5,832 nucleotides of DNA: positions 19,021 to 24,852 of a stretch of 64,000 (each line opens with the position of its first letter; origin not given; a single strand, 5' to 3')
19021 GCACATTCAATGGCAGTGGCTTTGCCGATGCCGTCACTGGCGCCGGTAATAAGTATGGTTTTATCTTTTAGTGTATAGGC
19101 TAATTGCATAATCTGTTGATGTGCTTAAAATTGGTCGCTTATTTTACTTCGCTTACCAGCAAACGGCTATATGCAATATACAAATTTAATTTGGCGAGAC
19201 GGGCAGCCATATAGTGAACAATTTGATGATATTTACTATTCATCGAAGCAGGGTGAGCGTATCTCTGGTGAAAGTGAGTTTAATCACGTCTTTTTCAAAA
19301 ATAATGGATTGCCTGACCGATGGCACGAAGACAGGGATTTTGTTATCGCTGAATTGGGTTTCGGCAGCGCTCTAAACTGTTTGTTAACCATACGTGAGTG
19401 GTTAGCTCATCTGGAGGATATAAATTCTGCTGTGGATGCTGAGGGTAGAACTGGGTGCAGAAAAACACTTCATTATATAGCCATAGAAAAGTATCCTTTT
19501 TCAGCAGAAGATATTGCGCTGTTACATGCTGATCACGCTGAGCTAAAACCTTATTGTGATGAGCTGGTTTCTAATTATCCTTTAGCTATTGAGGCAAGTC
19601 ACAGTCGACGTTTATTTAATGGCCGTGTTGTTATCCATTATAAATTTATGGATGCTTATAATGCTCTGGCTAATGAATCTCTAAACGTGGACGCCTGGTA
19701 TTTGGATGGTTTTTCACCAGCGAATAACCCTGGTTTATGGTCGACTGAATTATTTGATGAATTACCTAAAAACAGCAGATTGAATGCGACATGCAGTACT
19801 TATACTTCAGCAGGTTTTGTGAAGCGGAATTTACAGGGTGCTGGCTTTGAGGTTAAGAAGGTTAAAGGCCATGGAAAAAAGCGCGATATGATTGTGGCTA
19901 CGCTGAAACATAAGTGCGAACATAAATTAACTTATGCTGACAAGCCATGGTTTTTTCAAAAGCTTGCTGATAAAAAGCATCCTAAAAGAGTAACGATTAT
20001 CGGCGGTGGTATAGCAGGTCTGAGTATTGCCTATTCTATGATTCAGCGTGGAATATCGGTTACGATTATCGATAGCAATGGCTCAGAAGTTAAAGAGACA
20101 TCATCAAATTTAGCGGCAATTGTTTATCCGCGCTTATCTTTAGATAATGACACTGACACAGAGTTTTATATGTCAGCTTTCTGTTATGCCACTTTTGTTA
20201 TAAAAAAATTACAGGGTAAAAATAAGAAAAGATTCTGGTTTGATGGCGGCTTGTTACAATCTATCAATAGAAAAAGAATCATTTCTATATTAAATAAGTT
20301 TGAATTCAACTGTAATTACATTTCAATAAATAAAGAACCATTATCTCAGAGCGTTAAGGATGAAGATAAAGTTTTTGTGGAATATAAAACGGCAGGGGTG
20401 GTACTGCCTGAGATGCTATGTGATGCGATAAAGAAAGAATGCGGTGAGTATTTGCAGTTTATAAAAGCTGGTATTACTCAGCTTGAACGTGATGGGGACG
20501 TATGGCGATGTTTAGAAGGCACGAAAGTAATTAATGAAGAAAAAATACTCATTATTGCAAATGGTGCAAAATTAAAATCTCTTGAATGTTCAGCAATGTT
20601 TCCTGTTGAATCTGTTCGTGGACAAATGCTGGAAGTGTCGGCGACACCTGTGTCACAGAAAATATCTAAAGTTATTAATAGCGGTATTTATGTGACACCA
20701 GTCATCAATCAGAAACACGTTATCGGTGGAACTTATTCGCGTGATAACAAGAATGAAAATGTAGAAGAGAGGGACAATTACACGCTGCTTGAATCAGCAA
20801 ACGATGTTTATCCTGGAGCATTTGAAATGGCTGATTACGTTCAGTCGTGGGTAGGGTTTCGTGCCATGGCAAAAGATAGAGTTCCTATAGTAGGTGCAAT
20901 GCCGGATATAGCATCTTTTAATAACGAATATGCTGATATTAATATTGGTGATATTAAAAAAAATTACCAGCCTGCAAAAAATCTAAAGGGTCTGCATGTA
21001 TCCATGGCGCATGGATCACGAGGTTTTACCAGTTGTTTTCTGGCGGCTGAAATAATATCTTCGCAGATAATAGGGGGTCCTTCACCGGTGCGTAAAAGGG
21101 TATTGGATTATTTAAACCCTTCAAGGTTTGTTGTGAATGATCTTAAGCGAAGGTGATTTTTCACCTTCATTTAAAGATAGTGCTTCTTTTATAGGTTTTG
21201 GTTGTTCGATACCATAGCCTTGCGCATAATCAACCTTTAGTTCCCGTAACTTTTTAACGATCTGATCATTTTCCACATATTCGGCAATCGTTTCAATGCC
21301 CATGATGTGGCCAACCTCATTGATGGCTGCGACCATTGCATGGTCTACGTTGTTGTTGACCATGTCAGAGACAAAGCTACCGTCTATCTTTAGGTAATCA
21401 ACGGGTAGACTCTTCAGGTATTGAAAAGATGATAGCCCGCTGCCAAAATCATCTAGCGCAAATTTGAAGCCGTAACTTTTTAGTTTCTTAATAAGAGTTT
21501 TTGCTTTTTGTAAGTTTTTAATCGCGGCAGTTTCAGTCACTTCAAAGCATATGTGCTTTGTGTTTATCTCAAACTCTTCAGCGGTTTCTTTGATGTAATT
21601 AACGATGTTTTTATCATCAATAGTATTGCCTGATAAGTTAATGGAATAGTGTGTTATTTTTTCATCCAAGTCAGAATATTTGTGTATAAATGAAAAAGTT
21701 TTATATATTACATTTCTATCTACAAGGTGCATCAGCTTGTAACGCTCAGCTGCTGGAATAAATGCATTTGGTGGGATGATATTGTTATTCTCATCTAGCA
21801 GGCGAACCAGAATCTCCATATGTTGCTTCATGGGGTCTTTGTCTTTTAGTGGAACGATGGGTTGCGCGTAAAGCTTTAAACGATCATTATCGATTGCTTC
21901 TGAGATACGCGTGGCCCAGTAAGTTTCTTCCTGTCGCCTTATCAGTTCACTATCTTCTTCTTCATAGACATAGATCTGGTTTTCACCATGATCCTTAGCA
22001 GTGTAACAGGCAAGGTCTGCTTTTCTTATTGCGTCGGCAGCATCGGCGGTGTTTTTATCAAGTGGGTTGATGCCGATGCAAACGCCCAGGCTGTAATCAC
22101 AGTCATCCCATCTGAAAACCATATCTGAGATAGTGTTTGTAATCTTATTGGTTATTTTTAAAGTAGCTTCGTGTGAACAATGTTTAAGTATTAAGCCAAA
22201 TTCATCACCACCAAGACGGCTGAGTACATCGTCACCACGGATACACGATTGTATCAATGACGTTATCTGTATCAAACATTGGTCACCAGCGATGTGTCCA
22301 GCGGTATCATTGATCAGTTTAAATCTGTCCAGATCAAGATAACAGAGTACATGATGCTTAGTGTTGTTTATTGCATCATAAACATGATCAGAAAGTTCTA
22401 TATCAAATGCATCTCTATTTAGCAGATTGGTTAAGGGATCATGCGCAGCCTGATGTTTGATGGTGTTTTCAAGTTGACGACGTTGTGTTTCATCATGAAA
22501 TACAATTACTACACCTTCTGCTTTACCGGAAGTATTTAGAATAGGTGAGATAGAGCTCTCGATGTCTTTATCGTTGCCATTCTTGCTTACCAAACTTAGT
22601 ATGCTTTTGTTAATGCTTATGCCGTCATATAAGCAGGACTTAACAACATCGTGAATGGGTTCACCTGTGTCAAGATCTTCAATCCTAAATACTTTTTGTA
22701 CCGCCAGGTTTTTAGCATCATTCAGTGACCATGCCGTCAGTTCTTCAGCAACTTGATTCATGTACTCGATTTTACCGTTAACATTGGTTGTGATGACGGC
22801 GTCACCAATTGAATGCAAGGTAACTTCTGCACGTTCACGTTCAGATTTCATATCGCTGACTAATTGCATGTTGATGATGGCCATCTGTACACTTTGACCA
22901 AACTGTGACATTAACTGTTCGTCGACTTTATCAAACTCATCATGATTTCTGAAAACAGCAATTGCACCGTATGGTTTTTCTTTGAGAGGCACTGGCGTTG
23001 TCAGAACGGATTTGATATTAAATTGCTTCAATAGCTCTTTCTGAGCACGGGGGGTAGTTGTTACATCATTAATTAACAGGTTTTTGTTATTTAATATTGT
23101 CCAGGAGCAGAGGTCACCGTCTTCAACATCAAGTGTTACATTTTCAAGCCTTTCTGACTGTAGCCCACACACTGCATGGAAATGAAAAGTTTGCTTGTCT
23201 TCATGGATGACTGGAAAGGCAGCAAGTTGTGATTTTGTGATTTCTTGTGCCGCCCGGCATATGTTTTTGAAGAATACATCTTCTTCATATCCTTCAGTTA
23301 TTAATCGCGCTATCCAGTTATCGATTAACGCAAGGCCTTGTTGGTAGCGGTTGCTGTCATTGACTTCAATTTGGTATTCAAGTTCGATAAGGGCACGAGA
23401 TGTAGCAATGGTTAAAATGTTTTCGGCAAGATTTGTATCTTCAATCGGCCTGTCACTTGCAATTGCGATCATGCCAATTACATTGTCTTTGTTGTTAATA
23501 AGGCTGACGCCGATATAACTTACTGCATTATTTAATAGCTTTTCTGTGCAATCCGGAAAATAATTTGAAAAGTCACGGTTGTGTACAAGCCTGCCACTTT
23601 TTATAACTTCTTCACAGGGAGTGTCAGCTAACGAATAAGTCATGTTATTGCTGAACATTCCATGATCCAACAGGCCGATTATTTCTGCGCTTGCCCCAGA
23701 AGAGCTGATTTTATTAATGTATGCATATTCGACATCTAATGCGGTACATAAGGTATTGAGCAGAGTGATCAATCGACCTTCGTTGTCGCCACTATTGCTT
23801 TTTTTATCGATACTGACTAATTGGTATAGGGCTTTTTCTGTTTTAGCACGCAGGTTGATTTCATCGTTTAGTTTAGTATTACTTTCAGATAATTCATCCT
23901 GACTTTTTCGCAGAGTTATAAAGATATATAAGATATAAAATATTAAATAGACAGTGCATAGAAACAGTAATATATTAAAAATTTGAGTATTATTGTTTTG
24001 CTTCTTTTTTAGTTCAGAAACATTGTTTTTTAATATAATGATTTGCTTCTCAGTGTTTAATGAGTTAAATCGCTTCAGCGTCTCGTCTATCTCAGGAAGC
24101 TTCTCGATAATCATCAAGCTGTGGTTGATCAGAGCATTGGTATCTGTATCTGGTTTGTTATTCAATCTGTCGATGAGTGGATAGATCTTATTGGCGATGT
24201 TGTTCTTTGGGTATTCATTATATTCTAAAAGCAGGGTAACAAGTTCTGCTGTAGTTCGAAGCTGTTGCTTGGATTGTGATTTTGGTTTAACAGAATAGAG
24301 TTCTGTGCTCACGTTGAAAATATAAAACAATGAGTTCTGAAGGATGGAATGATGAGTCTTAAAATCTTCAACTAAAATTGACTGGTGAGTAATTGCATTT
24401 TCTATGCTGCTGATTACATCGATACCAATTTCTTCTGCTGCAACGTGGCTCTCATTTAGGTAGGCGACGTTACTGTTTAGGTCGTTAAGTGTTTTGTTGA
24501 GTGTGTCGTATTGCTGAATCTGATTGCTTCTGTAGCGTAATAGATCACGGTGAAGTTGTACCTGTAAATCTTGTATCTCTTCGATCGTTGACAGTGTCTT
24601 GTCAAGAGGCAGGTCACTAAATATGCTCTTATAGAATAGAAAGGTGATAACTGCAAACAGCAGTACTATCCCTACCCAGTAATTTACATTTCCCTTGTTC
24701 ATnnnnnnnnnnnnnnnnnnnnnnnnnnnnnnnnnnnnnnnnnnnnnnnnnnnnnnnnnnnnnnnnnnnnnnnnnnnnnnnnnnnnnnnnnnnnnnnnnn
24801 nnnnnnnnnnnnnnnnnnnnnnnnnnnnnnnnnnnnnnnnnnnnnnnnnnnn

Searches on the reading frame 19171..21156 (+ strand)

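Call 58: search_protein_families(library=pfam, proteins=[window:19171-21156:+], max_evalue=1e-8)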
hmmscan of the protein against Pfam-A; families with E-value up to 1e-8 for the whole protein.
window:19171-21156:+ (661 aa): 2 families
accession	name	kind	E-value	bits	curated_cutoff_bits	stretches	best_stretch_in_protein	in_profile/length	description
PF01266.30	DAO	-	1.4e-36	127.2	27.9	1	273-630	1-351/353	FAD dependent oxidoreductase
PF05430.17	Methyltransf_30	-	7e-33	113.6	22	1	124-245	2-123/124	S-adenosyl-L-methionine-dependent methyltransferase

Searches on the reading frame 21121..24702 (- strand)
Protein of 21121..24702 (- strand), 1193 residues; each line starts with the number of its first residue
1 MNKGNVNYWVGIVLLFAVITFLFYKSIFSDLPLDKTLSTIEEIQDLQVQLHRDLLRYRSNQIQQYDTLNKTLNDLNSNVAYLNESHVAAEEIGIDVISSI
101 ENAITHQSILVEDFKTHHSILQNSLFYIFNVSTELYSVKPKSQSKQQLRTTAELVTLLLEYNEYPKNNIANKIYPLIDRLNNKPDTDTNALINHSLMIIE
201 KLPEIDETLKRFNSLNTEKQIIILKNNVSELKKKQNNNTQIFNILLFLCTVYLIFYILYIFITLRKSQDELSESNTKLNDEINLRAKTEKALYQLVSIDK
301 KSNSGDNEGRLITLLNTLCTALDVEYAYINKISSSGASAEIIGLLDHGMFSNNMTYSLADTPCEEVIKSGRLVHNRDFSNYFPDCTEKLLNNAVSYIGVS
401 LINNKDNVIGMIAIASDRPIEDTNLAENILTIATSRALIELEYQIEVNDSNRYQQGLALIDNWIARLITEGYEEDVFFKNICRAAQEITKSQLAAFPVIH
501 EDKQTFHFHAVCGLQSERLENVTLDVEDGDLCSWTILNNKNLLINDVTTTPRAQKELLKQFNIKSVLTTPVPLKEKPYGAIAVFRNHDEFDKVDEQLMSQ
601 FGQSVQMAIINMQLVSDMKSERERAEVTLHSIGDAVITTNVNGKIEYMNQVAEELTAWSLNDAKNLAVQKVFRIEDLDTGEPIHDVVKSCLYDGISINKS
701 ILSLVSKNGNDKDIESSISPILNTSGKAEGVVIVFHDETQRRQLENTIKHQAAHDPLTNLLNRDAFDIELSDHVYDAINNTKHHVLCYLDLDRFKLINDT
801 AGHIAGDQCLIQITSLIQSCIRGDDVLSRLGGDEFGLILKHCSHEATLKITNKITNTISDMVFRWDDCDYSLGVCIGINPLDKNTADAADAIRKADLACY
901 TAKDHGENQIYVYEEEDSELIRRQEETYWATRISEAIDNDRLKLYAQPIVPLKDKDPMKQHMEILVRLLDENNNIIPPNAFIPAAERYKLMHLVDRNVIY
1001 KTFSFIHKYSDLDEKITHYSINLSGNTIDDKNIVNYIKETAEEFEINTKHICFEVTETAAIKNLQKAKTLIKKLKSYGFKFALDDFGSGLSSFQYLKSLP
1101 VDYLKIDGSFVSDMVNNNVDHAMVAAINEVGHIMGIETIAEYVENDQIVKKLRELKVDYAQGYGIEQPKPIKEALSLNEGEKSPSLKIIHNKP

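Call 58: search_protein_families(library=pfam, proteins=[window:21121-24702:-], max_evalue=1e-8)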
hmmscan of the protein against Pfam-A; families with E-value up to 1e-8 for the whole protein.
window:21121-24702:- (1193 aa): 5 families
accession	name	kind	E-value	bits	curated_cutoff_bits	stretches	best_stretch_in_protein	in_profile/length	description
PF00563.25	EAL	-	2.1e-61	207.7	31.3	1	932-1168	3-236/236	EAL domain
PF00990.26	GGDEF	-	1.5e-38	132.6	23.8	1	752-909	1-161/161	Diguanylate cyclase, GGDEF domain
PF19443.4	DAHL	-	3.4e-28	99.3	38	1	36-242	9-220/221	DAHL domain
PF13185.12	GAF_2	-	5.7e-17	62.6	28.6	1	474-609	4-135/136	GAF domain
PF01590.32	GAF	-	1.3e-15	58.5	22.4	0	476-609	4-133/133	GAF domain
